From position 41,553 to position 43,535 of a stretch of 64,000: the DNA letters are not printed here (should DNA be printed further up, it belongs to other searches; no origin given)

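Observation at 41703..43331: Unusual fusion: T1-type BTB + long pentapeptide-repeat solenoid + C-terminal TLDc domain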

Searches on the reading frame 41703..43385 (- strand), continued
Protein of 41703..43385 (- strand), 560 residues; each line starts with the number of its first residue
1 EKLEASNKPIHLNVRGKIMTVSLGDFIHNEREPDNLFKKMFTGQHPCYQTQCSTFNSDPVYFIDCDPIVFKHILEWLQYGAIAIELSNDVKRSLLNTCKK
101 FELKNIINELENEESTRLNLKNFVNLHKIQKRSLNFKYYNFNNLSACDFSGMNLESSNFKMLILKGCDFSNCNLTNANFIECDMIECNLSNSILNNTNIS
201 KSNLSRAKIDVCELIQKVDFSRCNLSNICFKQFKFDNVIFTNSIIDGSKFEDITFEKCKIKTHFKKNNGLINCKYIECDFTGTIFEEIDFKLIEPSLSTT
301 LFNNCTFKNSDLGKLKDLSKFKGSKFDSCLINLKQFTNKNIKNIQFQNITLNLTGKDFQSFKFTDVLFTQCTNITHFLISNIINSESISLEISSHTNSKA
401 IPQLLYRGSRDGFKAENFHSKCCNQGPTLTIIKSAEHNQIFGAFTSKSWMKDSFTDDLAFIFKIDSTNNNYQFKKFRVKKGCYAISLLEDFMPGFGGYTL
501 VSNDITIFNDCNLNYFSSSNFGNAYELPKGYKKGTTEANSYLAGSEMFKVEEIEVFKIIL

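Call 5: find_homologous_proteins(query=window:41703-43331:-, max_evalue=0.001)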
Query window:41703-43331:- (542 aa): 109 proteins with E <= 0.001 among 7862 candidates.
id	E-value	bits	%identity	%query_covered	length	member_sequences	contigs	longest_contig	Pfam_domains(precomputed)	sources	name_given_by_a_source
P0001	0.0e+0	1215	100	100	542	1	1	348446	PF13576.13,PF13599.14,PF00805.29,PF07534.23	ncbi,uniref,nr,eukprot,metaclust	ncbi:predicted protein [Naegleria gruberi]|uniref:Predicted protein n=1 Tax=Naegleria gruberi TaxID=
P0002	1.7e-187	642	98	55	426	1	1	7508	PF13576.13,PF13599.14,PF00805.29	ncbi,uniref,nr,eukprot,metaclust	ncbi:predicted protein [Naegleria gruberi]|uniref:Predicted protein n=1 Tax=Naegleria gruberi TaxID=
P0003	4.2e-161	555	46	80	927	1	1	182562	PF13576.13,PF13599.14,PF00805.29,PF23894.3,PF07534.23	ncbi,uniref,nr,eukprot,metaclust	ncbi:predicted protein [Naegleria gruberi]|uniref:Predicted protein n=1 Tax=Naegleria gruberi TaxID=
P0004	4.1e-130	453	47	100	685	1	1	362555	PF13576.13,PF02214.29,PF13599.14,PF00805.29,PF23894.3,PF07534.23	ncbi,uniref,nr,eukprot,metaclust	ncbi:hypothetical protein NAEGRDRAFT_80657 [Naegleria gruberi]|uniref:TLDc domain-containing protein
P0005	6.7e-114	400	45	100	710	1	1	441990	PF13576.13,PF13599.14,PF00805.29,PF23894.3,PF07534.23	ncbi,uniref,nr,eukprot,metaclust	ncbi:predicted protein [Naegleria gruberi]|uniref:Predicted protein n=1 Tax=Naegleria gruberi TaxID=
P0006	1.3e-76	277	37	100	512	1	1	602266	PF13599.14,PF07534.23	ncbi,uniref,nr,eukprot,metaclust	ncbi:TLDc domain-containing protein [Naegleria gruberi]|uniref:TLDc domain-containing protein n=1 Ta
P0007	1.6e-76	276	37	98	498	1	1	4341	PF13576.13,PF13599.14,PF00805.29,PF23894.3,PF07534.23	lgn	-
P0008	7.5e-69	251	30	79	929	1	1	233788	PF13576.13,PF13599.14,PF00805.29,PF23894.3,PF07534.23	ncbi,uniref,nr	ncbi:hypothetical protein C9374_011707 [Naegleria lovaniensis]|uniref:Uncharacterized protein n=1 Ta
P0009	1.0e-33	135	43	29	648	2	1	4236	PF07534.23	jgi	-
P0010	1.3e-32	131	38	29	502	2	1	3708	PF07534.23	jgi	-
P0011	1.8e-31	127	37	29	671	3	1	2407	PF07534.23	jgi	-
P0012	1.8e-30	124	33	33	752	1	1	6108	PF07534.23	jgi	jgi:hypothetical protein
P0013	6.8e-27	112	38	29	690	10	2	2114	PF07534.23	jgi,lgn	-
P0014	9.2e-27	112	36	29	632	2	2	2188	PF07534.23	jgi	-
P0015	8.9e-25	105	37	29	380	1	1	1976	PF07534.23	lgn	-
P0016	1.8e-24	104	40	42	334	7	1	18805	PF07534.23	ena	-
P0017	2.0e-21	94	40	34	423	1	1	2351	PF07534.23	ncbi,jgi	jgi:hypothetical protein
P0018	1.5e-20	91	39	29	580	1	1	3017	PF07534.23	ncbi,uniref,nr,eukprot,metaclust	ncbi:hypothetical protein RFI_34006 [Reticulomyxa filosa]|uniref:TLDc domain-containing protein n=1 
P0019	2.3e-20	91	42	29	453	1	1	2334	PF07534.23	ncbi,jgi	jgi:hypothetical protein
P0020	4.2e-20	90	42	28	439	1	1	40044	PF07534.23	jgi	jgi:hypothetical protein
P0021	7.4e-20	89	41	28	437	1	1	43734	PF07534.23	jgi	jgi:hypothetical protein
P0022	5.3e-19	86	36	43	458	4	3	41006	PF07534.23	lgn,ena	-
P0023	8.7e-19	86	42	28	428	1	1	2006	PF07534.23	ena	-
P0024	1.1e-18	85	42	28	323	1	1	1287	PF07534.23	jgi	-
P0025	3.4e-18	84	41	28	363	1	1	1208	PF07534.23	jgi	jgi:hypothetical protein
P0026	7.5e-18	83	42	28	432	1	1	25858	PF07534.23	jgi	jgi:hypothetical protein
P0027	1.1e-17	82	41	28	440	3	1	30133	PF07534.23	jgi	jgi:hypothetical protein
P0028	1.4e-17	82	42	28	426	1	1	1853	PF07534.23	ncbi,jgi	jgi:hypothetical protein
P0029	1.9e-17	81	42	28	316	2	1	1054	PF07534.23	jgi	jgi:hypothetical protein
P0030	5.7e-17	80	40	29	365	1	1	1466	PF07534.23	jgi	jgi:hypothetical protein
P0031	1.8e-16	78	41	29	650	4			PF07534.23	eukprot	eukprot:TRINITY_DN945_c0_g1_i7.p1 TRINITY_DN945_c0_g1~~TRINITY_DN945_c0_g1_i7.p1 ORF type:complete l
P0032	4.5e-16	77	41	29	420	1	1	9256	PF07534.23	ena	-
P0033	1.6e-15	75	38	29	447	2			PF07534.23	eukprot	eukprot:TRINITY_DN1131_c0_g1_i6.p1 TRINITY_DN1131_c0_g1~~TRINITY_DN1131_c0_g1_i6.p1 ORF type:complet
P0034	2.2e-15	74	40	29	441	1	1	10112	PF07534.23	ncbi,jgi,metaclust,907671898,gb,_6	metaclust:\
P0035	2.3e-15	74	39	28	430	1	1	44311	PF07534.23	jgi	jgi:hypothetical protein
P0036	1.1e-14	72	39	28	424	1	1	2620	PF07534.23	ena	-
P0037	8.9e-14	69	40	29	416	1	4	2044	PF07534.23,PF00041.28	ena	-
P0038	9.4e-14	69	35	30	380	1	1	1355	PF07707.22,PF07534.23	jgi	-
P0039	1.4e-13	69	38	17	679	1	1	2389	PF00754.32,PF22633.4,PF07534.23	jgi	jgi:hypothetical protein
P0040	6.5e-13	66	37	29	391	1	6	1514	PF07534.23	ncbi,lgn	-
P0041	6.8e-12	63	39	29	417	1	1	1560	PF07534.23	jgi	jgi:hypothetical protein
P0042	9.4e-12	62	39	29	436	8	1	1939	PF07534.23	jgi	-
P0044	3.5e-11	61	36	29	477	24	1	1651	PF07534.23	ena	-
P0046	4.8e-11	60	48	14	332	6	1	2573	PF07534.23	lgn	-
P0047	1.3e-10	59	37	29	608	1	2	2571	PF07534.23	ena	-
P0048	1.8e-10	58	34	29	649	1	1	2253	PF07534.23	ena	-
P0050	3.7e-10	57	33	34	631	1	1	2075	PF07534.23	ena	-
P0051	5.3e-10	57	34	29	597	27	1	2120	PF07534.23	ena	-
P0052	8.9e-10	56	36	33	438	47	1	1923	PF07534.23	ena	-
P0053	1.0e-9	56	53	11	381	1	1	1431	PF07534.23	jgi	jgi:DNA repair exonuclease SbcCD ATPase subunit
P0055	1.4e-9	55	35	29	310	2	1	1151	PF07534.23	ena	-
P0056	1.9e-9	55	32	33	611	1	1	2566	PF02214.29,PF07647.25,PF07534.23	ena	-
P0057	2.0e-9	55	35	29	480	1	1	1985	PF07534.23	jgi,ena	-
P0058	2.7e-9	54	37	29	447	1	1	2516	PF13445.13,PF07534.23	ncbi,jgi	jgi:hypothetical protein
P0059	4.6e-9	54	32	29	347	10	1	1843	PF07534.23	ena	-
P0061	5.8e-9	53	36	29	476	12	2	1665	PF07534.23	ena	-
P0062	1.0e-8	52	35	29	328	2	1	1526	PF07534.23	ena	-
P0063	1.4e-8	52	37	29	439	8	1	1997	PF07534.23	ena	-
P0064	1.7e-8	52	35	29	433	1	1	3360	PF07707.22,PF07534.23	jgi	jgi:hypothetical protein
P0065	2.7e-8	51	41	18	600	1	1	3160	PF07534.23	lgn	-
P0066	4.5e-8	50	34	29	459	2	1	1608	PF07534.23,PF00300.28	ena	-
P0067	8.3e-8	49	34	29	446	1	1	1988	PF03496.21,PF07534.23,PF01129.25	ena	-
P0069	1.1e-7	49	33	29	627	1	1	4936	PF02214.29,PF07647.25,PF07534.23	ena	-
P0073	4.1e-7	47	33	29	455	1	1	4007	PF07534.23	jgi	jgi:hypothetical protein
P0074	5.3e-7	47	33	29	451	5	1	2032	PF07534.23,PF00041.28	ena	-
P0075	5.6e-7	47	63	8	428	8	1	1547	PF07714.24,PF00069.32,PF07534.23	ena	-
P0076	6.0e-7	47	31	38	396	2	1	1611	PF07534.23,PF00041.28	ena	-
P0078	8.7e-7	46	64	8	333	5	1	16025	PF07534.23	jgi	jgi:hypothetical protein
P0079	9.4e-7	46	64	8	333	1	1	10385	PF07534.23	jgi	jgi:hypothetical protein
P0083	3.0e-6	44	34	29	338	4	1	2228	PF07534.23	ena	-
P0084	3.5e-6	44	36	29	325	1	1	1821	PF07534.23,PF00041.28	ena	-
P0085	3.8e-6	44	38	29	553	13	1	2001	PF07534.23,PF00041.28,PF16656.12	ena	-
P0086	4.0e-6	44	32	25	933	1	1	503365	PF07707.22,PF00651.38,PF07534.23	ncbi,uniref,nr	ncbi:hypothetical protein C1645_812023 [Glomus cerebriforme]|uniref:Kelch-like protein 17 n=1 Tax=Gl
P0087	4.2e-6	44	31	27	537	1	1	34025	PF00651.38,PF07534.23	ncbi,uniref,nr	ncbi:hypothetical protein RclHR1_11130002 [Rhizophagus clarus]|uniref:BTB domain-containing protein 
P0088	4.7e-6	44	28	29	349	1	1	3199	PF07534.23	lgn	-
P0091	7.6e-6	43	38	17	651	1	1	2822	PF07707.22,PF00651.38,PF07534.23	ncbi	ncbi:12071_t:CDS:2, partial [Dentiscutata erythropus]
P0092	7.9e-6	43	34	21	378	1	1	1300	PF07707.22,PF07534.23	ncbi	ncbi:17756_t:CDS:1, partial [Racocetra persica]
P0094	1.5e-5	42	31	29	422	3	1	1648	PF07534.23,PF00041.28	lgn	-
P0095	2.0e-5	42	29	29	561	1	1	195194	PF00651.38,PF07534.23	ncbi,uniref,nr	ncbi:hypothetical protein C1645_823100 [Glomus cerebriforme]|uniref:BTB/POZ domain-containing protei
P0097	2.7e-5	41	32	30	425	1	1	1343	PF07534.23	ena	-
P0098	3.3e-5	41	32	29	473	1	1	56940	PF07707.22,PF00651.38,PF07534.23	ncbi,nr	ncbi:hypothetical protein G9A89_000176 [Geosiphon pyriformis]|nr:hypothetical protein G9A89_000176 [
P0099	3.6e-5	41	49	12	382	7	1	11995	PF07534.23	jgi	jgi:hypothetical protein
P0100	3.8e-5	41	29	35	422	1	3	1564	PF07534.23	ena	-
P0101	4.8e-5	40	38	17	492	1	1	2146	PF07534.23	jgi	-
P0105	1.8e-4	38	47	11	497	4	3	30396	PF07534.23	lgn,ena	-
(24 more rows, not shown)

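Call 10: find_encoding_contigs(protein=P0002, flank=10000, max_places=3)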
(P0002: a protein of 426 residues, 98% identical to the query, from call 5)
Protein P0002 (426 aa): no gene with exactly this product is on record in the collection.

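Call 11: find_encoding_contigs(protein=P0001, flank=10000, max_places=3)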
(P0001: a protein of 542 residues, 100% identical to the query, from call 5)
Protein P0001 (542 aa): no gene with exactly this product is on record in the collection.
